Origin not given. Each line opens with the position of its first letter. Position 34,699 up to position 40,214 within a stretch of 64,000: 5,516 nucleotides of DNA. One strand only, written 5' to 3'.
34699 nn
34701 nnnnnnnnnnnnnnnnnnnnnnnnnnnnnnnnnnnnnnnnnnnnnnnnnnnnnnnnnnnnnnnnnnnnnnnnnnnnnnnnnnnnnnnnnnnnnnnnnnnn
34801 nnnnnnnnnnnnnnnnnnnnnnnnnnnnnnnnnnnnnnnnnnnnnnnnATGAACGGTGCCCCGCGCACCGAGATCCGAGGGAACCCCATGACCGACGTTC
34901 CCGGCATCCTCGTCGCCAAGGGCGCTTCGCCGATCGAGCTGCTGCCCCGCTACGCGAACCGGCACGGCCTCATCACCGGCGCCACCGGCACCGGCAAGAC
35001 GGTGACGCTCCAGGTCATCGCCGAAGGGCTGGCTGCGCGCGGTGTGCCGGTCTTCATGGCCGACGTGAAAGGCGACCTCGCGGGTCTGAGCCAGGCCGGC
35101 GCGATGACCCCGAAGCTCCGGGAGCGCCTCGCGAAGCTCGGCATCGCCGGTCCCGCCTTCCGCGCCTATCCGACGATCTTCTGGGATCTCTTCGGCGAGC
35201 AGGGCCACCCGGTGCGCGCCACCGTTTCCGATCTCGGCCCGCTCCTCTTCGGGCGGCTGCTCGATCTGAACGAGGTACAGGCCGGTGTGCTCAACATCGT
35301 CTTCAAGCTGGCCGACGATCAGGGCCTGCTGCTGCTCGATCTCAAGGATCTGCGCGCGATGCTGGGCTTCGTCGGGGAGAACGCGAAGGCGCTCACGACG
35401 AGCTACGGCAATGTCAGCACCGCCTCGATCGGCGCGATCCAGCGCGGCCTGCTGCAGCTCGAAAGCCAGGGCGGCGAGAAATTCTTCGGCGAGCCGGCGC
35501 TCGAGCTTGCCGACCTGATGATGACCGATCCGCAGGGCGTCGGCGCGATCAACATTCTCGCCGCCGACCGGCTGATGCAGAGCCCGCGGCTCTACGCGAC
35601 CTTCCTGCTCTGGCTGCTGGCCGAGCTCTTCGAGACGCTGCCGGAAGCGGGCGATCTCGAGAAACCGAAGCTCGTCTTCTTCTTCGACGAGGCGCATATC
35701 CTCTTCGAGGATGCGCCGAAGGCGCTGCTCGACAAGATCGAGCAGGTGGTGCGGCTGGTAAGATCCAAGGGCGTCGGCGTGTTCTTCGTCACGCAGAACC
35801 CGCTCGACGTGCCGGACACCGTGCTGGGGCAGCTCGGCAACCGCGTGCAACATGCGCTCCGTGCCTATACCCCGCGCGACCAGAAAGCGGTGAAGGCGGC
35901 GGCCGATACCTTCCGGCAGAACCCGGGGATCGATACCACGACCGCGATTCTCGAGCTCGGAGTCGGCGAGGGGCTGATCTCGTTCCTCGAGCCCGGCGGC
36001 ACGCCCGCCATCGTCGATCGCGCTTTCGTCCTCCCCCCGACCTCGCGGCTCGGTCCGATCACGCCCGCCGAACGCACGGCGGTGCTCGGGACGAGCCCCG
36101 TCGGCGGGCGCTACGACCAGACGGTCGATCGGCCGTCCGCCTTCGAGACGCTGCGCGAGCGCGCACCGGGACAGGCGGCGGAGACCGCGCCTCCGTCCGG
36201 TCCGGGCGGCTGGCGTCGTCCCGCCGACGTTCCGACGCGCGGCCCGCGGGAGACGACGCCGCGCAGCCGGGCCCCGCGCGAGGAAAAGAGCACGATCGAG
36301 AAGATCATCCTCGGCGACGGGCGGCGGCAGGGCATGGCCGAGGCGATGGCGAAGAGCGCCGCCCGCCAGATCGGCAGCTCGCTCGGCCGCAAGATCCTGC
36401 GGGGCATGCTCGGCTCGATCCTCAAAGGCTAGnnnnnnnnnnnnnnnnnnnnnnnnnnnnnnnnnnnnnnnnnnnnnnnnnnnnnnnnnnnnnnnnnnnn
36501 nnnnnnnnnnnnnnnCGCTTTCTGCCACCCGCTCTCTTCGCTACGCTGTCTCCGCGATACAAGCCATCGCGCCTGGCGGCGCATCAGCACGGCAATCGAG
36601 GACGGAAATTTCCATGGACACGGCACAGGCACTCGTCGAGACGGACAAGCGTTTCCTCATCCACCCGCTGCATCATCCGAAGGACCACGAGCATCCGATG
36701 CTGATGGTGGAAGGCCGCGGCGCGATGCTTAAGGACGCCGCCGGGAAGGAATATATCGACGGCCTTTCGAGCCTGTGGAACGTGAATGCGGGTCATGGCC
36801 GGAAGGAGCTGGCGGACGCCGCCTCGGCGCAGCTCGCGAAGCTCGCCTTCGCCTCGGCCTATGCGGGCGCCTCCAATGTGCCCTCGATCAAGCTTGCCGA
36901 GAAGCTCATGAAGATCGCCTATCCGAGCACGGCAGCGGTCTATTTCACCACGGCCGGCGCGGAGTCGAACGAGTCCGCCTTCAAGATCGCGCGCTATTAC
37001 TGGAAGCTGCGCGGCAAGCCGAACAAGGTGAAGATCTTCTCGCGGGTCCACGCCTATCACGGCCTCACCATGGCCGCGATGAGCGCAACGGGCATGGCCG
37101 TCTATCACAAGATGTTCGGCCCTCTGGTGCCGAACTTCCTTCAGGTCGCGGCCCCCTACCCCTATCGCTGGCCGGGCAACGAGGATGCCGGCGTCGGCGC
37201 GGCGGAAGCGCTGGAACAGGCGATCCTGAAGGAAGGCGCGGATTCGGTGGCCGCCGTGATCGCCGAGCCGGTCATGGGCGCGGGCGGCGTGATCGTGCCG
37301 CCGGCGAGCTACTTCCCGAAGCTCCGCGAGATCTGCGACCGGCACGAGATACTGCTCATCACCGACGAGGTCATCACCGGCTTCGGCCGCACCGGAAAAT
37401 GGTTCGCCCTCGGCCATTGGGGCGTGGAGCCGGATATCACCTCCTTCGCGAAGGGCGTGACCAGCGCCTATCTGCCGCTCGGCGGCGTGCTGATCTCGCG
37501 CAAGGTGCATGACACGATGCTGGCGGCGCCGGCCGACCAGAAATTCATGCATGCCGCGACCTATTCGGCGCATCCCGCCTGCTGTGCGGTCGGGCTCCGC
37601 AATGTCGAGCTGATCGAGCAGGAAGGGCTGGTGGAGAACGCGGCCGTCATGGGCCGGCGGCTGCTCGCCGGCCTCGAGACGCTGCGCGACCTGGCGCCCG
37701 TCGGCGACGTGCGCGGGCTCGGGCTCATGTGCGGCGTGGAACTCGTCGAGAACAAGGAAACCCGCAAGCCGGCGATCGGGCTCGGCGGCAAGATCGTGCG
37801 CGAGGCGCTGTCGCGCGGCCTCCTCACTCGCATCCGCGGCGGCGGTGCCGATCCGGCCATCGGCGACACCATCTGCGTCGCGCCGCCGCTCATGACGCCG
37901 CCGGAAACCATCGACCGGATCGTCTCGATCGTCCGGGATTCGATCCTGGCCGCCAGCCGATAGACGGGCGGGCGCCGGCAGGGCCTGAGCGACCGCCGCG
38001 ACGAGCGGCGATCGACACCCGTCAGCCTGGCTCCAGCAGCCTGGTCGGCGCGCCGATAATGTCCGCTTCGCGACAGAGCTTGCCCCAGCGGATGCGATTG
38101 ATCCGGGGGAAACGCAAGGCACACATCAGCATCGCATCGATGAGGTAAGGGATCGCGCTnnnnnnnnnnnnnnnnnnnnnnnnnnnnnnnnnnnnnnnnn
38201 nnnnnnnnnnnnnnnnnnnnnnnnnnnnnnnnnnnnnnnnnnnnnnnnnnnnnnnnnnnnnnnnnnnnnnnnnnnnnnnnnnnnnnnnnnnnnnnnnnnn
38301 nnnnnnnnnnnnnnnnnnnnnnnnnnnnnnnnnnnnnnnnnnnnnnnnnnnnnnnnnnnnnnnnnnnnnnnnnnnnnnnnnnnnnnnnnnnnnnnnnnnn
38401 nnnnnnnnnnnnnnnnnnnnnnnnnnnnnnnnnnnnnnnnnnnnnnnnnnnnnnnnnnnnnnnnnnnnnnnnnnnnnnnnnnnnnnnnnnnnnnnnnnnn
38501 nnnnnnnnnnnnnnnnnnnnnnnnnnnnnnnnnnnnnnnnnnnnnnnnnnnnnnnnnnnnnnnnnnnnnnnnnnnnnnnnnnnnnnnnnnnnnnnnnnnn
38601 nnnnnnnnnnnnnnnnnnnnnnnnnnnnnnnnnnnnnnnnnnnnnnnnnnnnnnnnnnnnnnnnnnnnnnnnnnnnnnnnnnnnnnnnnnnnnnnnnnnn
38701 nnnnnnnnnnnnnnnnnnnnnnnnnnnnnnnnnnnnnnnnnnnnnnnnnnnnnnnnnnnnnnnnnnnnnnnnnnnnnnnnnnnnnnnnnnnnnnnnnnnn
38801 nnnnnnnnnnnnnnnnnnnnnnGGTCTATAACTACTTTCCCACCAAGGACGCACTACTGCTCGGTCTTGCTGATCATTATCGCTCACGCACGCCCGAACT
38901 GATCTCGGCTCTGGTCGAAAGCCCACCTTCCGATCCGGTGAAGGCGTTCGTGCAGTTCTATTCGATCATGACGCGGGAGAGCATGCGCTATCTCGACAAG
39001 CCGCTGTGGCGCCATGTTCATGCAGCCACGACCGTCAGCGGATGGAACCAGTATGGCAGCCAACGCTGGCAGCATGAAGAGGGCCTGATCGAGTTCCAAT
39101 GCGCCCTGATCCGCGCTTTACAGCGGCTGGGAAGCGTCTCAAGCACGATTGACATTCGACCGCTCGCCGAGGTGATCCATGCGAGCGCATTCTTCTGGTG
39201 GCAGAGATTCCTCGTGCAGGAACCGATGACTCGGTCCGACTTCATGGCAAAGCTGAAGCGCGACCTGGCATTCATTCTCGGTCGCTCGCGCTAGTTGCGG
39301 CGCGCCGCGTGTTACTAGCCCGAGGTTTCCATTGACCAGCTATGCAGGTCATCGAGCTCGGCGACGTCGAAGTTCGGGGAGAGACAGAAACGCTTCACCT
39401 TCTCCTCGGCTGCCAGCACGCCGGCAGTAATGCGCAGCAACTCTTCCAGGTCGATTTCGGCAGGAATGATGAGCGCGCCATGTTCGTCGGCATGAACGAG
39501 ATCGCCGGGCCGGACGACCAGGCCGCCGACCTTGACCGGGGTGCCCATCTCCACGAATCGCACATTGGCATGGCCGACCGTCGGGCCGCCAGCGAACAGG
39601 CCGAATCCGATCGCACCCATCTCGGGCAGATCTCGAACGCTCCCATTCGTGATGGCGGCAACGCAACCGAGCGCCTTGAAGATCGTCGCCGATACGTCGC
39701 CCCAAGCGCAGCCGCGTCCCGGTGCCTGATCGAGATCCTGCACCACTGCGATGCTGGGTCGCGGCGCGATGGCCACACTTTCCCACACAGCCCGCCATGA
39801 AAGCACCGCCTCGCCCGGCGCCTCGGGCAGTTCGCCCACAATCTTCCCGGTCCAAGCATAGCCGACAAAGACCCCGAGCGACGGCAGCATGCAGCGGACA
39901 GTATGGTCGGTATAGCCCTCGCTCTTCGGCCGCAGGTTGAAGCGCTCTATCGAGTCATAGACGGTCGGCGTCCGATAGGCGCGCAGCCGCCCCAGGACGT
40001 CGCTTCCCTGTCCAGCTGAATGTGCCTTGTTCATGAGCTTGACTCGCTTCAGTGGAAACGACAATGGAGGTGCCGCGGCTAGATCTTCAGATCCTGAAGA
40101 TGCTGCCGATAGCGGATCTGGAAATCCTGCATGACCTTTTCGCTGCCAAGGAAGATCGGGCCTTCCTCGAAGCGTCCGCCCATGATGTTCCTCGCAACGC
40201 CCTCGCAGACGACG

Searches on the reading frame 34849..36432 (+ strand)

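Call 67: search_protein_families(library=pfam, proteins=[window:34849-36432:+], max_evalue=0.001)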
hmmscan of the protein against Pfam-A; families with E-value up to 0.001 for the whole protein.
window:34849-36432:+ (527 aa): 9 families
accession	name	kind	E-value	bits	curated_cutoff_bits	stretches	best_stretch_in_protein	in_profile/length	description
PF05872.18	HerA_C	-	1.6e-218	726.9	22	1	26-524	10-497/502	Helicase HerA-like C-terminal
PF01935.23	DUF87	-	1e-07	32.7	23.2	1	27-224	12-186/220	Helicase HerA, central domain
PF01580.24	FtsK_SpoIIIE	-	1.5e-05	25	24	1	38-74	40-80/221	FtsK/SpoIIIE family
PF13401.12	AAA_22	-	4.6e-05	24.2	27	0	37-73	5-41/130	AAA domain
PF12846.13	AAA_10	-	0.00012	21.7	27.5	0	274-326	241-291/362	AAA-like domain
PF04851.21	ResIII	-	0.0004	20.8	22.5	0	36-63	22-49/164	Type III restriction enzyme, res subunit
PF13191.12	AAA_16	-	0.00046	21.1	32.6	0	38-71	25-56/167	AAA ATPase domain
PF13604.12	AAA_30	-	0.00056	20.1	27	0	40-92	21-64/191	AAA domain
PF10412.15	TrwB_AAD_bind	-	0.00073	19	20.5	0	31-77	9-55/387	Type IV secretion-system coupling protein DNA-binding domain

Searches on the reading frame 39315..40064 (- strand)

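Call 67: search_protein_families(library=pfam, proteins=[window:39315-40064:-], max_evalue=0.001)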
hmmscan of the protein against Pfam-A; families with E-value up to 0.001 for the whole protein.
window:39315-40064:- (249 aa): 1 family
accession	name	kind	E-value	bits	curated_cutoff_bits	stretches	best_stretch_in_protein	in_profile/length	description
PF03737.21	RraA-like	-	1.8e-22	80.6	24.5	1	32-198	1-151/152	Aldolase/RraA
